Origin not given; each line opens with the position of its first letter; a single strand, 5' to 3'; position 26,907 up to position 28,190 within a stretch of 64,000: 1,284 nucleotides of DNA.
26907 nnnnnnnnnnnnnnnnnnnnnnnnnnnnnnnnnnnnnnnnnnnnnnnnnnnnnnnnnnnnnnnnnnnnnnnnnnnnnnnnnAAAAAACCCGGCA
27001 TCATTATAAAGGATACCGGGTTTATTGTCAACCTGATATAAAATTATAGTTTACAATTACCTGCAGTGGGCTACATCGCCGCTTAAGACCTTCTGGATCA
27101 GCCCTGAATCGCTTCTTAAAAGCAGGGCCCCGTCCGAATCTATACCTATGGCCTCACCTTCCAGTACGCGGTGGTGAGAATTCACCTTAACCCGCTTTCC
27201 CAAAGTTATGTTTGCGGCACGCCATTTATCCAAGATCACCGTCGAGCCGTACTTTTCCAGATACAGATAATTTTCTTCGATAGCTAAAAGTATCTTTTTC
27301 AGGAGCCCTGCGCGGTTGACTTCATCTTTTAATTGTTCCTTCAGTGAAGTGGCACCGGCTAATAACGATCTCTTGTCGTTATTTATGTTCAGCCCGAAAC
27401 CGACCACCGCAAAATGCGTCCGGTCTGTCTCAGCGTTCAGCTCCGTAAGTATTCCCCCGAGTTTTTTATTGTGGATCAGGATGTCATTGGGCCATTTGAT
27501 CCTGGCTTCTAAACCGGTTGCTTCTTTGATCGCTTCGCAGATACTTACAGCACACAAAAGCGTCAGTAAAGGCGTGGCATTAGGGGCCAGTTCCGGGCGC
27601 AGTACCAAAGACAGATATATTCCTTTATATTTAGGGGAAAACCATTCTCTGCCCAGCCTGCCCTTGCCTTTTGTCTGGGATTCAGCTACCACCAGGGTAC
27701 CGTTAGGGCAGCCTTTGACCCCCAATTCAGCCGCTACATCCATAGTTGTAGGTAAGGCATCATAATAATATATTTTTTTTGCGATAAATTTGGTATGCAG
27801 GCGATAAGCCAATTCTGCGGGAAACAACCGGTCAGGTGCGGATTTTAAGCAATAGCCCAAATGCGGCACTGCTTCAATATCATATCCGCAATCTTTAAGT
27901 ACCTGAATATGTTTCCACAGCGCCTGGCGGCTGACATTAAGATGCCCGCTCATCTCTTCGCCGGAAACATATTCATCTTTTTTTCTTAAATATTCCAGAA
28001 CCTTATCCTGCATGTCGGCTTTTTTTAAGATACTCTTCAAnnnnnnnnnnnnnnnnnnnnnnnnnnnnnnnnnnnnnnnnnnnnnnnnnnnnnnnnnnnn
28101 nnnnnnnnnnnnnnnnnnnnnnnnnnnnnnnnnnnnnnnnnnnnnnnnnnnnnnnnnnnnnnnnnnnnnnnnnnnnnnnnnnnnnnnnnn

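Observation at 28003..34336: Rrf2-controlled sulfur block linking methanogen-type homocysteine synthesis with LarE-like, NifS and PurM-like genes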

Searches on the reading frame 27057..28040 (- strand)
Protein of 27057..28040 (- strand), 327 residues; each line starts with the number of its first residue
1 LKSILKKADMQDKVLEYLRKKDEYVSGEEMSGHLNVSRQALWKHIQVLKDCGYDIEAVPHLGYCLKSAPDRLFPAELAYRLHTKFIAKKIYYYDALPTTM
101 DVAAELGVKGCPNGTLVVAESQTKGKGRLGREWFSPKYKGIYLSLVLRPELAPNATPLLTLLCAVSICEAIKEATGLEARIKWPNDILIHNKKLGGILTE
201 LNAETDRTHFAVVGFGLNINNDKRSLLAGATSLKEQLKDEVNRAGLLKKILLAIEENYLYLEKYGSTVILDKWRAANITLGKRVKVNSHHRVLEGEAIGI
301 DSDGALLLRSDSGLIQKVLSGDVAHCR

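Call 3: search_protein_families(library=pfam, proteins=[window:27057-28040:-])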
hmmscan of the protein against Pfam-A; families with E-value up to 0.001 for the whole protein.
window:27057-28040:- (327 aa): 5 families
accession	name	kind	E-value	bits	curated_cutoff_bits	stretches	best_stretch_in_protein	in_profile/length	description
PF03099.24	BPL_LplA_LipB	-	1.7e-21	77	21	1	97-218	6-133/133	Biotin/lipoate A/B protein ligase family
PF08279.18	HTH_11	-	1.8e-15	57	25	1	12-63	3-54/55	HTH domain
PF02237.23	BPL_C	-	4.3e-14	52.6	21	1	279-325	1-47/48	Biotin protein ligase C terminal domain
PF16917.10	BPL_LplA_LipB_2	-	3.7e-05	23.8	27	1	139-247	40-155/183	Biotin/lipoate A/B protein ligase family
PF13412.12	HTH_24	-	0.00096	19.1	21.9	0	13-53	7-46/48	Winged helix-turn-helix DNA-binding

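Call 4: search_protein_families(library=ncbifam, proteins=[window:27057-28040:-])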
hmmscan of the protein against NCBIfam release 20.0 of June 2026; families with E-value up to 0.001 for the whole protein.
window:27057-28040:- (327 aa): 12 families
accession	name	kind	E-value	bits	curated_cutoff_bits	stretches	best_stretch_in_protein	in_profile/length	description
TIGR00121.1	birA_ligase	equivalog_domain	6.9e-63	212.4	83.1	1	90-325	2-234/235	biotin--[acetyl-CoA-carboxylase] ligase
NF008847.0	PRK11886.1-2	equivalog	1.1e-52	179.4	293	1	7-323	3-314/320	bifunctional biotin--[acetyl-CoA-carboxylase] ligase/biotin operon repressor BirA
NF006206.0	PRK08330.1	equivalog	3.9e-52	177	311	1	80-324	3-239/243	biotin--protein ligase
NF008848.0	PRK11886.1-3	equivalog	9.1e-51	172.8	362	1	15-323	7-313/319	bifunctional biotin--[acetyl-CoA-carboxylase] ligase/biotin operon repressor BirA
NF008846.0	PRK11886.1-1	equivalog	7.6e-50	170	353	1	11-324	4-307/312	bifunctional biotin--[acetyl-CoA-carboxylase] ligase/biotin operon repressor BirA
NF008850.0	PRK11886.1-5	equivalog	3.3e-44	151.4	489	1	13-323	10-314/320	bifunctional biotin--[acetyl-CoA-carboxylase] ligase/biotin operon repressor BirA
NF008849.0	PRK11886.1-4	equivalog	2.2e-43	148.6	474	1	20-323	15-314/320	bifunctional biotin--[acetyl-CoA-carboxylase] ligase/biotin operon repressor BirA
NF005405.0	PRK06955.1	equivalog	6.8e-26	91.1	312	1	112-324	63-292/300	biotin--[acetyl-CoA-carboxylase] ligase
NF009862.0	PRK13325.1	equivalog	3.9e-18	65.4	761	1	115-324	111-321/592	bifunctional biotin--[acetyl-CoA-carboxylase] ligase/type III pantothenate kinase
NF004607.0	PRK05935.1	equivalog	5.2e-16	59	219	1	88-254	2-171/190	biotin--protein ligase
NF006294.0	PRK08477.1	equivalog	6.9e-16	58.2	179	1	89-260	5-164/214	biotin--[acetyl-CoA-carboxylase] ligase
TIGR00122.1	birA_repr_reg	equivalog_domain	3.5e-13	49.3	70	1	14-74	5-62/69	biotin operon repressor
